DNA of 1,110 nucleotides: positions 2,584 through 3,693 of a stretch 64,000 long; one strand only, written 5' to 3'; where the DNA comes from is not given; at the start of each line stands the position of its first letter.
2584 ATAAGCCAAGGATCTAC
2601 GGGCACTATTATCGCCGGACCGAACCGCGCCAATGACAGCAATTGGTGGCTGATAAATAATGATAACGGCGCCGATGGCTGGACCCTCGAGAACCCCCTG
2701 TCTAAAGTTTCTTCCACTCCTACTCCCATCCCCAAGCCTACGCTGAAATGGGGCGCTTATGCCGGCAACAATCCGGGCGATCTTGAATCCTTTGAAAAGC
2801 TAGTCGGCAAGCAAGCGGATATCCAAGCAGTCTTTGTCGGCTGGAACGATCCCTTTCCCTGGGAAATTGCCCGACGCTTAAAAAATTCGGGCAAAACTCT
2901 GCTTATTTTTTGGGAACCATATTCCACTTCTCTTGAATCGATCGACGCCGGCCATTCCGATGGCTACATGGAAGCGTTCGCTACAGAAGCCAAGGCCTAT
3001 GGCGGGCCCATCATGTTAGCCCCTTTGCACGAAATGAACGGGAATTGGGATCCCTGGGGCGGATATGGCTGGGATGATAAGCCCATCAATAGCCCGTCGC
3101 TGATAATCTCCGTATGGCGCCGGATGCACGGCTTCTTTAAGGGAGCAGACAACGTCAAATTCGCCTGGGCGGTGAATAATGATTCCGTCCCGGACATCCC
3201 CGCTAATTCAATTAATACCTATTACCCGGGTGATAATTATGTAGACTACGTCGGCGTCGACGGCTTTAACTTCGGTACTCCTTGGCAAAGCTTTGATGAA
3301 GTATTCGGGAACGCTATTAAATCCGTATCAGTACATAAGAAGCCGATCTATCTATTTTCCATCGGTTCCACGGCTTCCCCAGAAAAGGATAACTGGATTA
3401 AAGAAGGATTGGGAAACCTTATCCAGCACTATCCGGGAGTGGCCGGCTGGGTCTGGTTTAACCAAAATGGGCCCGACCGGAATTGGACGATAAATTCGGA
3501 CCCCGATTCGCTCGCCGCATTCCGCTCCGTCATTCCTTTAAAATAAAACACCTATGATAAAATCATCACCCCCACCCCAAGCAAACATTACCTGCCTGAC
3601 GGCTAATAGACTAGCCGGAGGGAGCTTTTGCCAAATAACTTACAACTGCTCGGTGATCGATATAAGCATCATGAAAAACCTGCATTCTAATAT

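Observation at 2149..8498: icaADB-like exopolysaccharide module: secreted SH3b-GH26-like hydrolase, processive GT2 synthase, overlapping small membrane protein, giant surface CE4 deacetylase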

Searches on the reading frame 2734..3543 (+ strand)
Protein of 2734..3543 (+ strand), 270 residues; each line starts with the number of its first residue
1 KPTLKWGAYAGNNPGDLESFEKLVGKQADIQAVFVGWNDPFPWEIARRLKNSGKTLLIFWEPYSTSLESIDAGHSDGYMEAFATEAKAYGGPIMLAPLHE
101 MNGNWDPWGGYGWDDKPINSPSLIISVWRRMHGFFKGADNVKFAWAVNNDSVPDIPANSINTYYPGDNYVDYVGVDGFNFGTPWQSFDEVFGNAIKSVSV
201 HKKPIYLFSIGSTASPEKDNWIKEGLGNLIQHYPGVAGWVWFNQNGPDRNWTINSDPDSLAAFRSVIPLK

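Call 38: find_homologous_proteins(query=window:2740-3543:+, max_evalue=0.00001)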
Query seq(268 aa) (268 aa): 335 proteins with E <= 0.00001 among 557 candidates; the best 120 are listed.
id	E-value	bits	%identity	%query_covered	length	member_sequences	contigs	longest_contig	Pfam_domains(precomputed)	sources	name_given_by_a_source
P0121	3.5e-184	629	100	100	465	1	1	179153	PF02156.22,PF08239.18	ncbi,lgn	ncbi:MAG: SH3 domain-containing protein [Bacillota bacterium]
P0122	1.3e-112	394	63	99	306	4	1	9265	PF02156.22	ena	-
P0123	3.7e-112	393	65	99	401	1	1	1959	PF02156.22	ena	-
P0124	9.0e-108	378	63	99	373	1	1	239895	PF02156.22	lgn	-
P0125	5.8e-103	362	62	99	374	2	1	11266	PF02156.22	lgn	-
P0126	8.5e-103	362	59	99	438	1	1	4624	PF02156.22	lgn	-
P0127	4.8e-101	356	58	99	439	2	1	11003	PF02156.22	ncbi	-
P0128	3.6e-100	353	60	99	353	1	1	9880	PF02156.22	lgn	-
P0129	1.7e-95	338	55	99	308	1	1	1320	PF02156.22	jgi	jgi:beta-mannanase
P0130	6.4e-93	329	55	99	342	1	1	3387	PF02156.22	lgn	-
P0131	1.3e-92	328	54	99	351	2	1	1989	PF02156.22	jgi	jgi:endoglucanase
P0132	1.4e-92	328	52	99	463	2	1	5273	PF02156.22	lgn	-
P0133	1.1e-91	325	54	99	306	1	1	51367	PF02156.22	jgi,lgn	jgi:hypothetical protein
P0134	2.6e-91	324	54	99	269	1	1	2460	PF02156.22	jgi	jgi:beta-mannanase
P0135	3.5e-91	324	53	99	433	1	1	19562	PF02156.22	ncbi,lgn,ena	-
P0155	2.4e-85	305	55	99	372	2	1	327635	PF02156.22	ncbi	-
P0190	4.3e-81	291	49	98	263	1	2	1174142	PF02156.22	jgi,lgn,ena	-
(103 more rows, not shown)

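Call 78: search_protein_families(library=pfam, alignment_id=A6, max_evalue=0.001)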
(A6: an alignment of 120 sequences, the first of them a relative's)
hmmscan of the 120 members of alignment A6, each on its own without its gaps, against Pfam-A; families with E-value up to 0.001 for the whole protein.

A. member 1, P0121 (465 aa): 2 families
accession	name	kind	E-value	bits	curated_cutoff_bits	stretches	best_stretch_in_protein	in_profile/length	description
PF08239.17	SH3_3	-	1.4e-13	51.3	27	1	51-104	2-51/54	Bacterial SH3 domain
PF02156.21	Glyco_hydro_26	-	6.3e-11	42.6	20.2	1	284-374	149-231/311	Glycosyl hydrolase family 26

B. families by the number of members that match (of 120 scanned): 5 families
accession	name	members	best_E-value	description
PF02156.21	Glyco_hydro_26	120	7.2e-15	Glycosyl hydrolase family 26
PF01471.23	PG_binding_1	11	9.1e-13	Putative peptidoglycan binding domain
PF08239.17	SH3_3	3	1.4e-13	Bacterial SH3 domain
PF01108.23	Tissue_fac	1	0.00024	Tissue factor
PF05887.16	Trypan_PARP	1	0.00043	Procyclic acidic repetitive protein (PARP)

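Call 79: search_protein_representatives(protein=window:2734-3543:+)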
Query: 270 residues. Proteins with E-value up to 0.001 (for the whole library): 6838; up to 1e-10: 3488; up to 1e-30: 288. The best 150 are listed.
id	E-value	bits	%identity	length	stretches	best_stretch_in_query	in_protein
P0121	3.1e-186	634.2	100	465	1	1-270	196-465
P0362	4.7e-176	600.8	53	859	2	4-269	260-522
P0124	1.4e-108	379.2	64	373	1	3-267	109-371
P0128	6.9e-101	353.9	60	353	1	4-268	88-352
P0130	1.5e-93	329.8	56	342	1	4-266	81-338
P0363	1.3e-86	307.1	51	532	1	3-268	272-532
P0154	4.0e-86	305.4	57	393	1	3-268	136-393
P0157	8.6e-86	304.3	53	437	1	4-268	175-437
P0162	5.4e-85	301.7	55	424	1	2-267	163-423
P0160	5.6e-85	301.7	55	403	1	5-268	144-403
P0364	9.7e-83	294.3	48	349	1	4-267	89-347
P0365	1.2e-82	294.0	50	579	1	4-268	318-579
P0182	2.4e-82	293.1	50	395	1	3-267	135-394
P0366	2.4e-82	293.0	53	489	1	3-268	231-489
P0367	2.9e-82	292.8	54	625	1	3-268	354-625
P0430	1.1e-57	212.1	36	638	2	6-265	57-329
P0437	5.7e-55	203.1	34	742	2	13-267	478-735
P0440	1.8e-53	198.2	40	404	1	4-266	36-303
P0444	2.6e-52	194.4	41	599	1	4-265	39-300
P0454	5.0e-47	177.1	42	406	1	16-266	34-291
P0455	1.1e-46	176.0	37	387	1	2-266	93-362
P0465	4.1e-44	167.5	39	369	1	4-265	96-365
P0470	2.3e-43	165.0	40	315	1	2-267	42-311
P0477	8.3e-42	159.9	47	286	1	3-267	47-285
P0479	1.2e-41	159.3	39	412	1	6-264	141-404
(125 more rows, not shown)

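Call 81: list_cluster_members(proteins=[P0470, P0477, P0479, P0465, P0455, P0430, P0437, P0440, P0444, P0454])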
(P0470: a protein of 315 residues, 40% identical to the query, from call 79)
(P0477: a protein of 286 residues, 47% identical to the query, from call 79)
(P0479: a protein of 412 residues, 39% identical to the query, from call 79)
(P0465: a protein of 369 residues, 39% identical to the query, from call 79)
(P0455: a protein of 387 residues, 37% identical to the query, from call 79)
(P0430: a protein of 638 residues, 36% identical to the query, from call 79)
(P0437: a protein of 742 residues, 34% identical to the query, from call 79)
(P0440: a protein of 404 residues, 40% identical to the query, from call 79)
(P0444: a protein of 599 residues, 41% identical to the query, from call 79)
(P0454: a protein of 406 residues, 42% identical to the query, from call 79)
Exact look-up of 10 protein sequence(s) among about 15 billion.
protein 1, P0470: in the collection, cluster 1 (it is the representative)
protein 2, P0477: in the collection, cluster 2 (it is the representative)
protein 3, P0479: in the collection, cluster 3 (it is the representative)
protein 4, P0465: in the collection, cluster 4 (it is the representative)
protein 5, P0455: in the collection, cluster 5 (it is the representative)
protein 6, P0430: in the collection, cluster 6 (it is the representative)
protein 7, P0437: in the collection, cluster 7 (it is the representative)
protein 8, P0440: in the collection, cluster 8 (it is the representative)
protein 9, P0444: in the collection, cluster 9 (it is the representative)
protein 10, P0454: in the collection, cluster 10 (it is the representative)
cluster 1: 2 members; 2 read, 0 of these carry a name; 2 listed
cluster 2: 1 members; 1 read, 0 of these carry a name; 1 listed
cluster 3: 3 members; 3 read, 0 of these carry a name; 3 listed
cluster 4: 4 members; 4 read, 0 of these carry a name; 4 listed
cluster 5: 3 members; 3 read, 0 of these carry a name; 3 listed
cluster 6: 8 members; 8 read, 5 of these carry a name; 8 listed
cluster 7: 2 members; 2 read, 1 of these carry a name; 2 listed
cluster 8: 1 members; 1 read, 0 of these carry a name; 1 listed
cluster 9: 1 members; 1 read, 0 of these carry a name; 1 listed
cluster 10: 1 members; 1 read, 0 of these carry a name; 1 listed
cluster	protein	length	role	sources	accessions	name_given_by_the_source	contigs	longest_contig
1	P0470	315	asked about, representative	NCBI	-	-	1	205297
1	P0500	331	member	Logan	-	-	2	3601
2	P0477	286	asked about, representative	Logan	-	-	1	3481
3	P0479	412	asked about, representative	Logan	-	-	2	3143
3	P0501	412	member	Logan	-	-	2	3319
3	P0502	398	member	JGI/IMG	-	-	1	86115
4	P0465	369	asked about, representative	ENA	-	-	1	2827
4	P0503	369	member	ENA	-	-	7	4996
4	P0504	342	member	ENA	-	-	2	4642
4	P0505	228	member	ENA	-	-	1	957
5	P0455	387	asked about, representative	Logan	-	-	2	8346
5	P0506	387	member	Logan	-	-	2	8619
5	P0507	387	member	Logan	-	-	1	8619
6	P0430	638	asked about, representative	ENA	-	-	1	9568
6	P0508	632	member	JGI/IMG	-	beta-mannanase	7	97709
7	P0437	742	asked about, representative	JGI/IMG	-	beta-mannanase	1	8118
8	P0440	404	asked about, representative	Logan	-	-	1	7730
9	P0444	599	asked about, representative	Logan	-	-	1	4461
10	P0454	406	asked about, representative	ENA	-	-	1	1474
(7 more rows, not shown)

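Call 87: find_encoding_contigs(protein=P0190, flank=8000, max_places=1)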
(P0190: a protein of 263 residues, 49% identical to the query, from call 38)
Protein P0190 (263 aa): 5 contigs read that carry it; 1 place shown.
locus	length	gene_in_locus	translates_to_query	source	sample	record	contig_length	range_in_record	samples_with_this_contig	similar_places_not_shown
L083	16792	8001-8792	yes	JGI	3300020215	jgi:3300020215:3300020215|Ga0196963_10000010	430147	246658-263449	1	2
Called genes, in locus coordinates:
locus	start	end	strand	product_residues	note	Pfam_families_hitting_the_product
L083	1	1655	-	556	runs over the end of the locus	PF00343:Phosphorylase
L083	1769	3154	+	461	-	PF02878:PGM_PMM_I, PF02879:PGM_PMM_II, PF02880:PGM_PMM_III, PF00408:PGM_PMM_IV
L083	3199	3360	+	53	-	-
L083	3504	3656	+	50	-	-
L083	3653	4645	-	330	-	PF00710:Asparaginase, PF17763:Asparaginase_C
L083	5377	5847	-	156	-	-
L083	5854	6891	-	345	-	-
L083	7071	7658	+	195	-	PF00625:Guanylate_kin, PF13401:AAA_22 (weak)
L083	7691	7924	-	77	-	-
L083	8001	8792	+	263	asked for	PF02156:Glyco_hydro_26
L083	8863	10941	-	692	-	-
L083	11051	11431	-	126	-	-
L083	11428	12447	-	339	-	PF00535:Glycos_transf_2, PF13641:Glyco_tranf_2_3, PF01644:Chitin_synth_1 (faint), PF13632:Glyco_trans_2_3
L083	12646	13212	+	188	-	-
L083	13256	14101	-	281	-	PF02517:Rce1-like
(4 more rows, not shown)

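Call 89: find_encoding_contigs(protein=P0155, flank=8000, max_places=1)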
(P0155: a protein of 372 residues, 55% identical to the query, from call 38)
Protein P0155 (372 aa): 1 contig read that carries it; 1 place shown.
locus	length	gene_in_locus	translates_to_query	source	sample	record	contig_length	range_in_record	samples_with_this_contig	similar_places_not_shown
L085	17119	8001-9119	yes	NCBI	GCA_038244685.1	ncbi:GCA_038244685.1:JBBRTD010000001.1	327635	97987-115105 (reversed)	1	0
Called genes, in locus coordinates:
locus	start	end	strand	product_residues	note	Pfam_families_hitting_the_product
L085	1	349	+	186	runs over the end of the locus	-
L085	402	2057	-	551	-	PF04024:PspC, PF22571:LiaI-LiaF-TM_PspC, PF10988:DUF2807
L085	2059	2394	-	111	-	PF03551:PadR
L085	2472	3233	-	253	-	PF02517:Rce1-like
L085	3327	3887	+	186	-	-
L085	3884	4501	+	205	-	PF00561:Abhydrolase_1 (faint), PF06821:Ser_hydrolase (weak)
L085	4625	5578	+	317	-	PF02463:SMC_N (faint), PF13175:AAA_15 (faint), PF13555:AAA_29 (faint), PF00005:ABC_tran, PF13304:AAA_21, PF13732:DrrA1-3_C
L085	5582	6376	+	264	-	PF01061:ABC2_membrane, PF12698:ABC2_membrane_3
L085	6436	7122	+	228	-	PF04402:SIMPL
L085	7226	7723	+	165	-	PF07963:N_methyl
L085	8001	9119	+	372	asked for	PF02156:Glyco_hydro_26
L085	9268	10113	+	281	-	-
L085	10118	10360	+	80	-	-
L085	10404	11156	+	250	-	PF14023:Bestrophin-like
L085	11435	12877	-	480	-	PF00041:fn3 (faint), PF18911:PKD_4, PF00801:PKD (faint), PF16656:Pur_ac_phosph_N, PF18911:PKD_4, PF16656:Pur_ac_phosph_N (weak)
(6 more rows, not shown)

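Call 90: find_encoding_contigs(protein=P0124, flank=8000, max_places=1)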
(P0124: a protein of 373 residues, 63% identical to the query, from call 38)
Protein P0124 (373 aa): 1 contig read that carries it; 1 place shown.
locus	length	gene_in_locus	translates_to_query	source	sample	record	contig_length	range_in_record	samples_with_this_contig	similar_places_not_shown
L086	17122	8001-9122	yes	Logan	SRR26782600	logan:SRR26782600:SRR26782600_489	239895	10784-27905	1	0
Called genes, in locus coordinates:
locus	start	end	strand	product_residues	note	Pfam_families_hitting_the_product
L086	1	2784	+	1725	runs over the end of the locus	PF05048:NosD (faint), PF13229:Beta_helix, PF22842:Pel9A-like_beta_helix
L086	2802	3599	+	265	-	PF02517:Rce1-like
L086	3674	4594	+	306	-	-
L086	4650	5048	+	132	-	PF00903:Glyoxalase (weak), PF22677:Ble-like_N (weak)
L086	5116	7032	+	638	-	PF17159:MASE3, PF00989:PAS, PF08448:PAS_4, PF08447:PAS_3 (weak), PF13426:PAS_9, PF00512:HisKA, PF02518:HATPase_c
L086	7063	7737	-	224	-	PF00072:Response_reg, PF00486:Trans_reg_C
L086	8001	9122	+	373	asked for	PF02156:Glyco_hydro_26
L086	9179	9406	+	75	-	-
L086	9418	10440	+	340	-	PF00535:Glycos_transf_2, PF13641:Glyco_tranf_2_3, PF01644:Chitin_synth_1 (faint), PF13632:Glyco_trans_2_3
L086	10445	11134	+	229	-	-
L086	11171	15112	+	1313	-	PF01522:Polysacc_deac_1, PF02494:HYR (weak), PF26182:Ig_NUP210_5th (faint), PF02368:Big_2, PF02368:Big_2, PF25354:Ig_NUP210_16th (weak), PF02368:Big_2, PF26918:Ig_Eae (weak), +1 more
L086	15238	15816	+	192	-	-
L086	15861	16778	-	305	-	-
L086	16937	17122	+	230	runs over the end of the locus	-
